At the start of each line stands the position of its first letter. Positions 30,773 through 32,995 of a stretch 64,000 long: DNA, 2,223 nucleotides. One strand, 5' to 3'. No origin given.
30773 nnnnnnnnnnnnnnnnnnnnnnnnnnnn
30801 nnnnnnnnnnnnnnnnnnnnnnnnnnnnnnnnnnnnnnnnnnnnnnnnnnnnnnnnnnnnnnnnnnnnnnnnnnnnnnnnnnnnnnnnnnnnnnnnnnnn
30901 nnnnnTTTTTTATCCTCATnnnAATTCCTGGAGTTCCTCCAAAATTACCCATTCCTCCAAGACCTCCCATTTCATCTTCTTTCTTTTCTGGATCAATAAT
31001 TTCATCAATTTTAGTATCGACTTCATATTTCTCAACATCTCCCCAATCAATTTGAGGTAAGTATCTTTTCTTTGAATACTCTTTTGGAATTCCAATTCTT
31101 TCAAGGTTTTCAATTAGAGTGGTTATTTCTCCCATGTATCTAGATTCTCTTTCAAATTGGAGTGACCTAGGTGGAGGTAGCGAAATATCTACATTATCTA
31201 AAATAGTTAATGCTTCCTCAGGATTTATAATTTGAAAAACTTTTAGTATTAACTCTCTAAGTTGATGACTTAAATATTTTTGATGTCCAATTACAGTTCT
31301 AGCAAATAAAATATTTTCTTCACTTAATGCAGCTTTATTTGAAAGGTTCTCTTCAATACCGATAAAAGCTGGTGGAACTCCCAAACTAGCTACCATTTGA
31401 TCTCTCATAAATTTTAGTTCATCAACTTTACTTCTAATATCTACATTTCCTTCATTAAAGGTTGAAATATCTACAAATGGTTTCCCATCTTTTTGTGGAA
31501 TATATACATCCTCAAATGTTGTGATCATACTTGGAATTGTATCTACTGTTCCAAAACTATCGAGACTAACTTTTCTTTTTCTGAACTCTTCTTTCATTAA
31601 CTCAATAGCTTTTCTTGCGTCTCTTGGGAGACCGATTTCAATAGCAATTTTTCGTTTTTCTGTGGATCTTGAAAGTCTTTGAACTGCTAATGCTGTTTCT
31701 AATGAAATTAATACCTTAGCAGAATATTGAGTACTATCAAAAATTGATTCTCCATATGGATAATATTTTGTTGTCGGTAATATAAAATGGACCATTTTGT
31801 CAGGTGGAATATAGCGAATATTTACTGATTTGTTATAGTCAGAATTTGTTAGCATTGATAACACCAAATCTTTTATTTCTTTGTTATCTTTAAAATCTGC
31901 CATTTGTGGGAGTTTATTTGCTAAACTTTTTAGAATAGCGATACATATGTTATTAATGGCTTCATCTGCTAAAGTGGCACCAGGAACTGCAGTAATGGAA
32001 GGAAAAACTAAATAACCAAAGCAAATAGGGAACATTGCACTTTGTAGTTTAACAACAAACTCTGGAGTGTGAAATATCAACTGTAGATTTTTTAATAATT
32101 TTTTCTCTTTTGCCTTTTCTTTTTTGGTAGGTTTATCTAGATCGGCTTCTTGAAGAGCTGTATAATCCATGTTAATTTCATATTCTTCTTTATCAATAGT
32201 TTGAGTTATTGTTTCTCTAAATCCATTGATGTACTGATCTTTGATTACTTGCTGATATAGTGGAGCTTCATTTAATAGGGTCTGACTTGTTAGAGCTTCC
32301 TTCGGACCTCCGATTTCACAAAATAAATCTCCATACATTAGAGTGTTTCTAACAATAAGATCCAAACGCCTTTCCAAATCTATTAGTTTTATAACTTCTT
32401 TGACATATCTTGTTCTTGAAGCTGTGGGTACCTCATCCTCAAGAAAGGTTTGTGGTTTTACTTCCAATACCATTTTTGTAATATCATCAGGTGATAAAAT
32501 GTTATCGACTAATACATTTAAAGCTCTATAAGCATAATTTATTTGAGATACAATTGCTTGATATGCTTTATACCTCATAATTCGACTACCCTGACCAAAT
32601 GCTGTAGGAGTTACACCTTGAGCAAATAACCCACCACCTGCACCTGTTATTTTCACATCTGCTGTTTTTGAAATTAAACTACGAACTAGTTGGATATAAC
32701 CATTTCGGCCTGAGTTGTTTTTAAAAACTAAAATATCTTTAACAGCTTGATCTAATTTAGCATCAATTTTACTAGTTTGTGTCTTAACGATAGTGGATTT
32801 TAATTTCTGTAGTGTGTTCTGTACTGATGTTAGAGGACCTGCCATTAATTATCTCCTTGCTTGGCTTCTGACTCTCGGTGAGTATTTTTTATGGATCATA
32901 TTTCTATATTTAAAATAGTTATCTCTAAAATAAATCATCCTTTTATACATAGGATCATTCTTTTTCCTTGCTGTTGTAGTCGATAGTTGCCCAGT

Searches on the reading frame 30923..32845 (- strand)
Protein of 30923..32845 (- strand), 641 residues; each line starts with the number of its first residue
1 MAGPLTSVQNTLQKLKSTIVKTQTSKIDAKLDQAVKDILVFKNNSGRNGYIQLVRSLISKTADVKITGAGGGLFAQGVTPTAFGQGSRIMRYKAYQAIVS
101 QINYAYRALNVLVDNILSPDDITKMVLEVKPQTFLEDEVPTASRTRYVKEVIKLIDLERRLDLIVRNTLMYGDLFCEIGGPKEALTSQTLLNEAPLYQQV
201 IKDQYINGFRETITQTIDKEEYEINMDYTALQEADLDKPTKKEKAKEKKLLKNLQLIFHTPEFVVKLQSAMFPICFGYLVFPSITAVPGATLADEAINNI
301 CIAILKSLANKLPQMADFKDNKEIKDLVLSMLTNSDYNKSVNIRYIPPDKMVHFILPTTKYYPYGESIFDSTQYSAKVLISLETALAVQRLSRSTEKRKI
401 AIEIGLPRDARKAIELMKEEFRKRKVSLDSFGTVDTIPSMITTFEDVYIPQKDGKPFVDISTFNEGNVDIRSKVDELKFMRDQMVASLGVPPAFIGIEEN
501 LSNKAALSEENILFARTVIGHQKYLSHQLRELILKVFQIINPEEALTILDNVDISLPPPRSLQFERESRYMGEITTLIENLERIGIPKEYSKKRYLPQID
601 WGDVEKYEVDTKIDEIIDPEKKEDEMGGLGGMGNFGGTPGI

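Call 10: search_protein_families(library=phrogs, proteins=[window:30923-32845:-], max_evalue=0.001)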
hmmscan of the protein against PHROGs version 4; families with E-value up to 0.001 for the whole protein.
window:30923-32845:- (641 aa): 2 families
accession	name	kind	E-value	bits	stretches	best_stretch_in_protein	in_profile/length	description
phrog_213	-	head and packaging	4.7e-20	72.7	1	363-599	237-483/528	portal protein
phrog_3004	-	head and packaging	1.9e-18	67.3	1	331-537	460-670/931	virion structural protein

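Call 11: search_protein_families(library=pfam, proteins=[window:30923-32845:-], max_evalue=0.001)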
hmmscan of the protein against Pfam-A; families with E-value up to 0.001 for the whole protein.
window:30923-32845:- (641 aa): 1 family
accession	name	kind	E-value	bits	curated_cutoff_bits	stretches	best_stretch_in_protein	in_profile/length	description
PF07230.16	Portal_T4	-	3.5e-21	75.9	22.9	1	92-593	5-409/433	Bacteriophage T4-like portal protein (Gp20)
